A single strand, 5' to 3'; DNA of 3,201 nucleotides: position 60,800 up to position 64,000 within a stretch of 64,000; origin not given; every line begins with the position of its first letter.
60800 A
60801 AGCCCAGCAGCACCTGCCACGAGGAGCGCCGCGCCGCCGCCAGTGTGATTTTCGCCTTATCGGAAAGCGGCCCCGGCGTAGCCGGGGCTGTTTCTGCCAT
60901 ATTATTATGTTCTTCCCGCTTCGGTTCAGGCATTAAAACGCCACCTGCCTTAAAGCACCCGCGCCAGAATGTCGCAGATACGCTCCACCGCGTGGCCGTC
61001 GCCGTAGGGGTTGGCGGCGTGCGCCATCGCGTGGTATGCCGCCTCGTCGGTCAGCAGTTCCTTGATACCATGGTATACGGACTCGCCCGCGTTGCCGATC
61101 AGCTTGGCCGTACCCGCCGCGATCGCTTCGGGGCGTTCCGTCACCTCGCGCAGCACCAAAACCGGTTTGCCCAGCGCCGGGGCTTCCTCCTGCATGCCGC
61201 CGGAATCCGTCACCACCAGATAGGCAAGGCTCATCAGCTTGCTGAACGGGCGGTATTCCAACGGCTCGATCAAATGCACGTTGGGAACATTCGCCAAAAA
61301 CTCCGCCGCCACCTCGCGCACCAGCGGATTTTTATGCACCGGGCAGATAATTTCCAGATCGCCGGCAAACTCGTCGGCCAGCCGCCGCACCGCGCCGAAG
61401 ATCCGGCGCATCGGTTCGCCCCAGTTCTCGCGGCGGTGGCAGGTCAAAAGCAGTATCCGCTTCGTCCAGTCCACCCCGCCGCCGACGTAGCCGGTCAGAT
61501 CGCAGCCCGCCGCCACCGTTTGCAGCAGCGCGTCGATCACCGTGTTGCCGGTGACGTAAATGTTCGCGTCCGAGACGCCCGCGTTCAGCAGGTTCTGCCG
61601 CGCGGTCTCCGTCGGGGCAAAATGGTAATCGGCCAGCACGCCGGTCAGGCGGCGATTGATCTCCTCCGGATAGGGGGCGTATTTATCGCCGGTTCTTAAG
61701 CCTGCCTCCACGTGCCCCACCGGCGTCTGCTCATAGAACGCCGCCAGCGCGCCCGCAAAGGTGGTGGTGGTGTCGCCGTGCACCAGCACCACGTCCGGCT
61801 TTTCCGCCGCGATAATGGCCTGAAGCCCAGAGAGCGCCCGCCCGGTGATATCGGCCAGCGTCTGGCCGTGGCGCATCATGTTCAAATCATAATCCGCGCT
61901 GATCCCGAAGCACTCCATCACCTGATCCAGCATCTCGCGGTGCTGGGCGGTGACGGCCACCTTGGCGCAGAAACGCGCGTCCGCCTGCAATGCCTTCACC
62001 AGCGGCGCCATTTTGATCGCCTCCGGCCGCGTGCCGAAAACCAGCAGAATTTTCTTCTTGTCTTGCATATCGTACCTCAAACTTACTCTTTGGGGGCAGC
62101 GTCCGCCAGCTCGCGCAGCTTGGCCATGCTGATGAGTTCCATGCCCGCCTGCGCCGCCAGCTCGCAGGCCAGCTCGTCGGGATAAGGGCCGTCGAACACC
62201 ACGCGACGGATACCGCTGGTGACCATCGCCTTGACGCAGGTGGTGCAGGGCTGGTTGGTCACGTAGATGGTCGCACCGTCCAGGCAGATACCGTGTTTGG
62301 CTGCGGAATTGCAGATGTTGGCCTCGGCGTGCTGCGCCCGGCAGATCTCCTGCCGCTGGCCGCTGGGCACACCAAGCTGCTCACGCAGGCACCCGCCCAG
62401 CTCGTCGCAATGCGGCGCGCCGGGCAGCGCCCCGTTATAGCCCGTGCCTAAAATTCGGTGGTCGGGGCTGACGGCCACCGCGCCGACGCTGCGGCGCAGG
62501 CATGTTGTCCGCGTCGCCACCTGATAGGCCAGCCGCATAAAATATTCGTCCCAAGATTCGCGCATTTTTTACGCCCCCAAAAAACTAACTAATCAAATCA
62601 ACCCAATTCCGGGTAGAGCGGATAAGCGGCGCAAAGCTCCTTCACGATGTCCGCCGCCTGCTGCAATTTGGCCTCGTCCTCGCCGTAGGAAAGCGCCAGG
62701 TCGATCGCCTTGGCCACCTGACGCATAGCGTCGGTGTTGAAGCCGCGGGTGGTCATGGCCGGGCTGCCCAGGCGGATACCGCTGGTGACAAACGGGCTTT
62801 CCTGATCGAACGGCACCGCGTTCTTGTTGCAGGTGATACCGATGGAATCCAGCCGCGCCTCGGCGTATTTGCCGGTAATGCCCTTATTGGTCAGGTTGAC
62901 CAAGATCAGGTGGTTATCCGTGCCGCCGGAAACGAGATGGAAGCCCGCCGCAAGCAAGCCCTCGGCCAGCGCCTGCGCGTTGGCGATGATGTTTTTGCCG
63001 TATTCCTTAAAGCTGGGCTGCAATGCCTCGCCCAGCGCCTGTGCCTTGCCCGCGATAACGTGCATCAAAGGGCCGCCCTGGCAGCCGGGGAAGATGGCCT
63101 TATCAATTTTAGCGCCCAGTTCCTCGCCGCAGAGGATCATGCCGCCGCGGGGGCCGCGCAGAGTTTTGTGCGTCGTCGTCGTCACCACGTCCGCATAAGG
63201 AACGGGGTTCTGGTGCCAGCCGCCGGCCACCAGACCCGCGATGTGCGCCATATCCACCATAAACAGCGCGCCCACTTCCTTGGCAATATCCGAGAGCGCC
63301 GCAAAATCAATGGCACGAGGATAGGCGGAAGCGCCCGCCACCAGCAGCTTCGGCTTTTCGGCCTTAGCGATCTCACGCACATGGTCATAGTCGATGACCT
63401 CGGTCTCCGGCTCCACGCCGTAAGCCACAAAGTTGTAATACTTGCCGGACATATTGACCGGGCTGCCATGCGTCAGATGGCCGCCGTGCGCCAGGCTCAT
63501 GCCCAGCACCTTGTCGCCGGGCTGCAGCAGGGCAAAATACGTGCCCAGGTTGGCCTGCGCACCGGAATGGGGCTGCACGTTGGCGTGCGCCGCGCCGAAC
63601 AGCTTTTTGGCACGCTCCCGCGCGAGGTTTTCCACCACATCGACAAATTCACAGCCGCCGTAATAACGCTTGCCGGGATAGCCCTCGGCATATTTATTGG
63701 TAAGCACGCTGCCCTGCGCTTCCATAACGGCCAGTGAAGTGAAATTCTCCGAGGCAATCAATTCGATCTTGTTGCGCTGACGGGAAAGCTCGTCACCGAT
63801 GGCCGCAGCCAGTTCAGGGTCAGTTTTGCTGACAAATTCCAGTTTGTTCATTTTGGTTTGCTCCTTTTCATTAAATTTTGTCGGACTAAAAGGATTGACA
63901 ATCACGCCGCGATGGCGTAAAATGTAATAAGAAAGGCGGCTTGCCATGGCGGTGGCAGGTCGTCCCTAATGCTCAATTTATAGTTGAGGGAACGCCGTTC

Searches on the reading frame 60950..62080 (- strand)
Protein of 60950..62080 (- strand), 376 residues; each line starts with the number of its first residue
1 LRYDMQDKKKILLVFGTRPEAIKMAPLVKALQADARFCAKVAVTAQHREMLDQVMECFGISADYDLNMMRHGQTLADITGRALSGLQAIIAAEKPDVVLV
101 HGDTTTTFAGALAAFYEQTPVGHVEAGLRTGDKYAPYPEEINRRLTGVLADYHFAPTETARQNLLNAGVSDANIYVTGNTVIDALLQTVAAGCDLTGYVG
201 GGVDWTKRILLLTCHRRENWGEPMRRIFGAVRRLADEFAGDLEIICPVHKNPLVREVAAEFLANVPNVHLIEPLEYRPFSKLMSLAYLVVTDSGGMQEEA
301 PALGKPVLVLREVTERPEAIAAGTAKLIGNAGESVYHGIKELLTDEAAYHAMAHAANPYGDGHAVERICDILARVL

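Call 49: search_protein_families(library=pfam, proteins=[window:60950-62080:-], max_evalue=0.001)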
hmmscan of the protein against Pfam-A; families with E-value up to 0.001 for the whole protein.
window:60950-62080:- (376 aa): 3 families
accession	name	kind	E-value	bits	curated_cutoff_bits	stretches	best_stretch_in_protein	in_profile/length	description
PF02350.25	Epimerase_2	-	5.5e-118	394.2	30.6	1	29-372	1-346/347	UDP-N-acetylglucosamine 2-epimerase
PF13579.12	Glyco_trans_4_4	-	1.9e-06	28.8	29.7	1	64-179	43-157/158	Glycosyl transferase 4-like domain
PF13439.12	Glyco_transf_4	-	2.3e-05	24.9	28.5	1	81-181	59-166/170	Glycosyltransferase Family 4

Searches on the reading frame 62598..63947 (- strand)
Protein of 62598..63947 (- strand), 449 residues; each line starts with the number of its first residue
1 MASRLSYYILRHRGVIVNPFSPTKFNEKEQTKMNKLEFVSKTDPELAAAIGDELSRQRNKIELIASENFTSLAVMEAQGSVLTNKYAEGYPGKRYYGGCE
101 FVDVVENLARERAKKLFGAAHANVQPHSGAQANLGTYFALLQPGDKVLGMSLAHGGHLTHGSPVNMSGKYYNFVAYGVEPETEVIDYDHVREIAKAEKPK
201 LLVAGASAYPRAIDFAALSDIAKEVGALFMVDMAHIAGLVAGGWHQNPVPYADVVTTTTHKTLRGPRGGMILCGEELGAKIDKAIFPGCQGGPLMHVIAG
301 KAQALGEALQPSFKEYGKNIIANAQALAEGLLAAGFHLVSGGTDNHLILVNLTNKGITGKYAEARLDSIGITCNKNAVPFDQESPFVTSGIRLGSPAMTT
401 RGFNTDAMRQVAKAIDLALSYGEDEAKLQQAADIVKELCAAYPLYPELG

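Call 49: search_protein_families(library=pfam, proteins=[window:62598-63947:-], max_evalue=0.001)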
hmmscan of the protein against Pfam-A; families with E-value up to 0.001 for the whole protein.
window:62598-63947:- (449 aa): 4 families
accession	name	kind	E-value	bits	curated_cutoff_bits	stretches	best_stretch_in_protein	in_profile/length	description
PF00464.25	SHMT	-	3.8e-171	569.5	27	1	40-415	2-399/399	Serine hydroxymethyltransferase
PF00155.27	Aminotran_1_2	-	2.4e-08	34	19.7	1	109-340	47-299/361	Aminotransferase class I and II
PF01212.27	Beta_elim_lyase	-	1e-05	25.4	27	1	110-372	38-271/288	Beta-eliminating lyase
PF01053.26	Cys_Met_Meta_PP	-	0.00037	19.6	27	1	113-267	61-204/381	Cys/Met metabolism PLP-dependent enzyme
